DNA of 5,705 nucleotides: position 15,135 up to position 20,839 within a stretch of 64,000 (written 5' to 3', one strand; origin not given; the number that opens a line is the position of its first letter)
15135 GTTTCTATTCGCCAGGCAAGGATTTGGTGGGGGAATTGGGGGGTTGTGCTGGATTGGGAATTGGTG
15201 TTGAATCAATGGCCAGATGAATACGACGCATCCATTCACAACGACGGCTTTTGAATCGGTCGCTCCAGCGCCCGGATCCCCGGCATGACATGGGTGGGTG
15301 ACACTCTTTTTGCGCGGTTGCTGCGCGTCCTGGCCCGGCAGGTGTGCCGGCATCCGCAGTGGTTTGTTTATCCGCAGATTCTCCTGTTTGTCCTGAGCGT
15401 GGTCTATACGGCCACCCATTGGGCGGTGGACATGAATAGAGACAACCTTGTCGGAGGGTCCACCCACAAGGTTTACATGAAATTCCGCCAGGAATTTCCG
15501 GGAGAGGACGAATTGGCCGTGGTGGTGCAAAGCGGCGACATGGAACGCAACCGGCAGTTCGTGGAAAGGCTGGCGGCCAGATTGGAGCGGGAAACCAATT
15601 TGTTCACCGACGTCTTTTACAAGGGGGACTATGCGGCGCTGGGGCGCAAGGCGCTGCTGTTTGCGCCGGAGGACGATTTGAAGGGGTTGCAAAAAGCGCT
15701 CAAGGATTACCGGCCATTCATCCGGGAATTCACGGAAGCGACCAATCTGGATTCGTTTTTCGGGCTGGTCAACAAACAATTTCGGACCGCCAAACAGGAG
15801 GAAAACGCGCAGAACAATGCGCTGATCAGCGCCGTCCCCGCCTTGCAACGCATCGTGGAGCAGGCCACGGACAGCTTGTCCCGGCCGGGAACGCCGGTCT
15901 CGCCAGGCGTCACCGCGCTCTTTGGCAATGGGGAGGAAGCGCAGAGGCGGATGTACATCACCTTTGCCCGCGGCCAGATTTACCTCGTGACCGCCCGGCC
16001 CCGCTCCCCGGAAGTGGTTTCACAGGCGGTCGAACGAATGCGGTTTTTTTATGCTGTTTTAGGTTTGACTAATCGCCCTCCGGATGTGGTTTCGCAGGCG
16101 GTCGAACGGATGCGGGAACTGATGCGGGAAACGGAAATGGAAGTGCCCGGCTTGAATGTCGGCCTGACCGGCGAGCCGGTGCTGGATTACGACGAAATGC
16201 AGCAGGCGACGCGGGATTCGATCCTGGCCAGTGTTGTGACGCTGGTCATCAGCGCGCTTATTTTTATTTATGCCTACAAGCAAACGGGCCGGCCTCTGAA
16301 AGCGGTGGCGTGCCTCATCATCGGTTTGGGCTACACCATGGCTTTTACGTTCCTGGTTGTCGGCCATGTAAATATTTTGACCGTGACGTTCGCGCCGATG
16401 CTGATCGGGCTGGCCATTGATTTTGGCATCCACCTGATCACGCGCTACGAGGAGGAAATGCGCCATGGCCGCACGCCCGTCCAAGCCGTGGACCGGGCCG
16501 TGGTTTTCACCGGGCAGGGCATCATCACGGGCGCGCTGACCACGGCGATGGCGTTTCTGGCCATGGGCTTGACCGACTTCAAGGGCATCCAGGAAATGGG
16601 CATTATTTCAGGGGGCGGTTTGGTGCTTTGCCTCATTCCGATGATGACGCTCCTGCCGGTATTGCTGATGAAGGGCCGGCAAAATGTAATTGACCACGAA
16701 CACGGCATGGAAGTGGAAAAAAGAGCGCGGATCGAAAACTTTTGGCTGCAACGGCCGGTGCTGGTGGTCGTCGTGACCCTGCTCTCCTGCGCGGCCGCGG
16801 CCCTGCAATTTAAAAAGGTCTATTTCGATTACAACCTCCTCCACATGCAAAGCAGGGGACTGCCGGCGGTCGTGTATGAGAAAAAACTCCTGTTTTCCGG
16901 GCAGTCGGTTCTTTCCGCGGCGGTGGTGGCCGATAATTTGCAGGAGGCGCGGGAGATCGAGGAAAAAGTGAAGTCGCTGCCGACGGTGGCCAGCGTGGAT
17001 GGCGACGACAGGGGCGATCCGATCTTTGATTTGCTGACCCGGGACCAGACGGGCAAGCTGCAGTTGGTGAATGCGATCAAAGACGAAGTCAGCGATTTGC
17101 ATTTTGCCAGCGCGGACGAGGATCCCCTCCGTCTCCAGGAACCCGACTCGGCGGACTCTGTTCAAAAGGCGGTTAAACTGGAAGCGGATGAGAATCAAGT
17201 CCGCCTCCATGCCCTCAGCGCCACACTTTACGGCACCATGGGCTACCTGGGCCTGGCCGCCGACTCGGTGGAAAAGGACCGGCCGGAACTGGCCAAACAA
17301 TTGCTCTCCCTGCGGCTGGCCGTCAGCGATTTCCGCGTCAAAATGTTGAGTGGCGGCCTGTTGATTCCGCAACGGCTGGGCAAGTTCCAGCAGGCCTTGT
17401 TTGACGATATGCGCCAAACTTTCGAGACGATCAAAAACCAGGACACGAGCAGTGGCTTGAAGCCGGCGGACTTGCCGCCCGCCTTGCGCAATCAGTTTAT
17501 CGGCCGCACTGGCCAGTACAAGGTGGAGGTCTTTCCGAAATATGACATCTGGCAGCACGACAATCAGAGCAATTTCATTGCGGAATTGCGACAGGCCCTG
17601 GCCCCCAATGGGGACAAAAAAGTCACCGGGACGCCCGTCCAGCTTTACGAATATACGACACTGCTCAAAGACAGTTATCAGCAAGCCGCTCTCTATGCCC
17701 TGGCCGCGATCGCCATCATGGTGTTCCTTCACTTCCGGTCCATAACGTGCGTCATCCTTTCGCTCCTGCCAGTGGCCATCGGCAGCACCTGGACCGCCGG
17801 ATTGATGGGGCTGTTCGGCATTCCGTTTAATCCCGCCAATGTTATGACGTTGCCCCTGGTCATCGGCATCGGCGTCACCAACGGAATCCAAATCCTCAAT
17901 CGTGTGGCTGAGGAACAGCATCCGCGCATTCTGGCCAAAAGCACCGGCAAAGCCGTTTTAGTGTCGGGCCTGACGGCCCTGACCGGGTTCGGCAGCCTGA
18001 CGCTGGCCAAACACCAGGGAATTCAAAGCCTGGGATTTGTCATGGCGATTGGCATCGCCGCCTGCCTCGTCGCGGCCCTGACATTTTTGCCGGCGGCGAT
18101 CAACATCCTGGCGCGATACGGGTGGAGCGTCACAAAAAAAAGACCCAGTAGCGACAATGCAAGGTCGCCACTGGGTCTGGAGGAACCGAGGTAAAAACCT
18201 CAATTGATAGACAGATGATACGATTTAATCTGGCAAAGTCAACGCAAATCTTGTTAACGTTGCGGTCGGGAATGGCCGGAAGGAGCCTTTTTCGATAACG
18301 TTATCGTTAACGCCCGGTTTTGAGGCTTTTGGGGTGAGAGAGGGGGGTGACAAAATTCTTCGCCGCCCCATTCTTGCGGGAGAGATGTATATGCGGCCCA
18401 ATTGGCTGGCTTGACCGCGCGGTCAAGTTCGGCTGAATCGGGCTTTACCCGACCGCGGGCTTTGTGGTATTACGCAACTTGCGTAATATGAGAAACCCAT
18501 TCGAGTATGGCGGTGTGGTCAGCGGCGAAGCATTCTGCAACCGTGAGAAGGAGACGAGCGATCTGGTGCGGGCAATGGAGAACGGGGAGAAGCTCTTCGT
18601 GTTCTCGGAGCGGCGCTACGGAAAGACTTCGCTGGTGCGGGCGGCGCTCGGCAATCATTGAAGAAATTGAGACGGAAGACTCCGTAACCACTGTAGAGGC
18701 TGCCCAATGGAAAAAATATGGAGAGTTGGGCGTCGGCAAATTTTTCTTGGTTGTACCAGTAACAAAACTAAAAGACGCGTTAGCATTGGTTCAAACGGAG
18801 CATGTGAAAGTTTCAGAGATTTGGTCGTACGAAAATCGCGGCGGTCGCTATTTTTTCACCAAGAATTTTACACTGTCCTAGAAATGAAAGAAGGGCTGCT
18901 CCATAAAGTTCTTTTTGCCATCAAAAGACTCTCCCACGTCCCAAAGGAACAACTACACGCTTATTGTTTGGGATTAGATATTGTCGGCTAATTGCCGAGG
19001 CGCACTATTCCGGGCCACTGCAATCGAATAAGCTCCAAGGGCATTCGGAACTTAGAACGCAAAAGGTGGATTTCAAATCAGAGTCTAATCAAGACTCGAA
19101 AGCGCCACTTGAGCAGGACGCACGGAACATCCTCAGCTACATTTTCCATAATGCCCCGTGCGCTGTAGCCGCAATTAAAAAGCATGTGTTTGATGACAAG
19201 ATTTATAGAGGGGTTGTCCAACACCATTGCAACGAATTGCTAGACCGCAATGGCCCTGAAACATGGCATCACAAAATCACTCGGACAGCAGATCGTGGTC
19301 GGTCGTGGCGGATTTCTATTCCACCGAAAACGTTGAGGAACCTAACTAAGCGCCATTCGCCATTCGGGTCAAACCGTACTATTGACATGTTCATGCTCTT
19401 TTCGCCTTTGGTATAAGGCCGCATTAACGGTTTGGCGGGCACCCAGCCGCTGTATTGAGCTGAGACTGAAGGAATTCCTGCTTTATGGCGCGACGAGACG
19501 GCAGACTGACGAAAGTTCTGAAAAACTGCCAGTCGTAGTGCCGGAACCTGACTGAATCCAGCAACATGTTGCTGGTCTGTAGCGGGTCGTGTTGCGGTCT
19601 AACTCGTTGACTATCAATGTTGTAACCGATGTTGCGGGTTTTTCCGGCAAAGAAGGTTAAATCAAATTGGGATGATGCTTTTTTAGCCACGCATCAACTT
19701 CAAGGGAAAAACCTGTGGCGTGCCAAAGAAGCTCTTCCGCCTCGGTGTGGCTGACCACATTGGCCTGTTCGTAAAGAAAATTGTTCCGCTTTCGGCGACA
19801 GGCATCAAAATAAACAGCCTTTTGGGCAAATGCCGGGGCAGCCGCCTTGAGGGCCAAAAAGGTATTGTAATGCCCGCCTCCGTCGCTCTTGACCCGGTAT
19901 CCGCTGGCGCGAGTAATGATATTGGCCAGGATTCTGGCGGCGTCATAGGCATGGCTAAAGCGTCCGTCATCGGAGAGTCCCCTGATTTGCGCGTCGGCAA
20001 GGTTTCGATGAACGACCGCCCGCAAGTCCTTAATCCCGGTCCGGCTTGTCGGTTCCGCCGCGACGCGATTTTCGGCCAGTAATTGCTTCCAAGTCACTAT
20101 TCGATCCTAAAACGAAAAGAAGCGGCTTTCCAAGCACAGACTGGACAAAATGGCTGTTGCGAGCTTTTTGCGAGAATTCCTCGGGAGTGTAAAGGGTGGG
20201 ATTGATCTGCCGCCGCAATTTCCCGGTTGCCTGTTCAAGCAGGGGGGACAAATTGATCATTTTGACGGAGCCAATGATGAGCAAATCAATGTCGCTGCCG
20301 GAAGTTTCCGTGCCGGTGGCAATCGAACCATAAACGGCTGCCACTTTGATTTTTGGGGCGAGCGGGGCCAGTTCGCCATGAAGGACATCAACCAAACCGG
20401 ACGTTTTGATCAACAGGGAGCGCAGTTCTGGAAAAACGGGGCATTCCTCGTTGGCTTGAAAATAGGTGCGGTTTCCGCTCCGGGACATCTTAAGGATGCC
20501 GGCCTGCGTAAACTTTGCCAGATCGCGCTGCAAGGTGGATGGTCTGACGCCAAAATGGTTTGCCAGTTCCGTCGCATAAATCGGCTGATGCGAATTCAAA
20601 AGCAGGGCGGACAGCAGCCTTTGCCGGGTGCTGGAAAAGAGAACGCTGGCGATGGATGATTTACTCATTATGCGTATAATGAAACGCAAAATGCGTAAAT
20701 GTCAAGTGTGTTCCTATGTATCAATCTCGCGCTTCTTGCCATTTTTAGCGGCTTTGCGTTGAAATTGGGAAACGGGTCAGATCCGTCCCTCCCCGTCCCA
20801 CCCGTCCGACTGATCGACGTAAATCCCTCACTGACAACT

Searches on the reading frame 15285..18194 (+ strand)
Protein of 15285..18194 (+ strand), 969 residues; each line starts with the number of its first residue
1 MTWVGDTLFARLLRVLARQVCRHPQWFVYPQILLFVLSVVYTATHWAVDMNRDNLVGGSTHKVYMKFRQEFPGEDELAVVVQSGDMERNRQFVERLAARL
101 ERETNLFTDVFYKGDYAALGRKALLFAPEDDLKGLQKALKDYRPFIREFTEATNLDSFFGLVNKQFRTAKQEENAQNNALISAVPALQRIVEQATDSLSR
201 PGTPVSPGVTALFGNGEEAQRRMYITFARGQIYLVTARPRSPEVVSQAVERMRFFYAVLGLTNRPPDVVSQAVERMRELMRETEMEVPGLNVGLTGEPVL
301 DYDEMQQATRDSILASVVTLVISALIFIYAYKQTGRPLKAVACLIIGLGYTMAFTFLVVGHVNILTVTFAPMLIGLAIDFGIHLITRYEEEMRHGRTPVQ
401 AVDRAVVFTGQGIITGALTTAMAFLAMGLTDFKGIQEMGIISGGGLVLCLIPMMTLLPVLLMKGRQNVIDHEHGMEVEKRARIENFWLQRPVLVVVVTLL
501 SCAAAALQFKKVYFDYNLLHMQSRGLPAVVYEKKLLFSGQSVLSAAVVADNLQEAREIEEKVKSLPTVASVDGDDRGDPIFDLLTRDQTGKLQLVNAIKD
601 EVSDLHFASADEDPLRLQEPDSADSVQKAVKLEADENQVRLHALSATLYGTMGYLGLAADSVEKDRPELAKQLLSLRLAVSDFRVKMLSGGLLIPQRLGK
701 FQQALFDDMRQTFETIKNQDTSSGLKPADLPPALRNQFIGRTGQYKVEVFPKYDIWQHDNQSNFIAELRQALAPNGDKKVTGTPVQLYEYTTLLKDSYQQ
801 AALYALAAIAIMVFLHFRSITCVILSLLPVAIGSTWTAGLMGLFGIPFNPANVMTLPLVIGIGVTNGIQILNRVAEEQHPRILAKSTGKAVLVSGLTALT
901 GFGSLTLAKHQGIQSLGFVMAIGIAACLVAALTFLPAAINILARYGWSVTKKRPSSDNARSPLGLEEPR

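Call 70: search_protein_families(library=pfam, proteins=[window:15285-18194:+], max_evalue=0.001)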
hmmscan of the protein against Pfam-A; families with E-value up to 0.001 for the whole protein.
window:15285-18194:+ (969 aa): 3 families
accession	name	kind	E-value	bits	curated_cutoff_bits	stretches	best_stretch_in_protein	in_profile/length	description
PF03176.21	MMPL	-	4.6e-43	147.9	20.5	2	269-492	103-324/333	MMPL family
PF02355.23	SecD_SecF_C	-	5e-07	29.8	20.5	1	797-926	32-170/189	Protein export membrane protein SecD/SecF, C-terminal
PF12349.14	Sterol-sensing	-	0.00023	21.5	22.3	0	338-467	8-140/153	Sterol-sensing domain of SREBP cleavage-activation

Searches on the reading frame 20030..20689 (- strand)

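Call 70: search_protein_families(library=pfam, proteins=[window:20030-20689:-], max_evalue=0.001)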
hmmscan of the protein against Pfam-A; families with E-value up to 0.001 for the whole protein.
window:20030-20689:- (219 aa): 9 families
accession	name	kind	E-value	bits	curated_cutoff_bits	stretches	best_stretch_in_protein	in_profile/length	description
PF12840.13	HTH_20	-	1.8e-08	34.6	27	1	19-67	3-49/51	Helix-turn-helix domain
PF18765.7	Polbeta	-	5.9e-07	30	26.9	1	112-143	11-42/93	Polymerase beta, Nucleotidyltransferase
PF01909.29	NTP_transf_2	-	6.6e-07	30.1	21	1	114-143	14-43/93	Nucleotidyltransferase domain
PF13545.12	HTH_Crp_2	-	9.5e-05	22.7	27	1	24-70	2-55/70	Crp-like helix-turn-helix domain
PF08279.18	HTH_11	-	0.00019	21.6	25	1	22-64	1-43/55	HTH domain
PF08220.18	HTH_DeoR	-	0.0002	21.5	21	1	30-67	8-45/57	DeoR-like helix-turn-helix domain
PF01022.26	HTH_5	-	0.0003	21.1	22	1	20-66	2-45/47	Bacterial regulatory protein, arsR family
PF25213.1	HVO_A0261_N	-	0.00032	21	35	1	13-69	4-57/86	HVO_A0261 N-terminal domain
PF08100.18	Dimerisation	-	0.00057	20.1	25.6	0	2-81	7-85/93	O-methyltransferase dimerisation domain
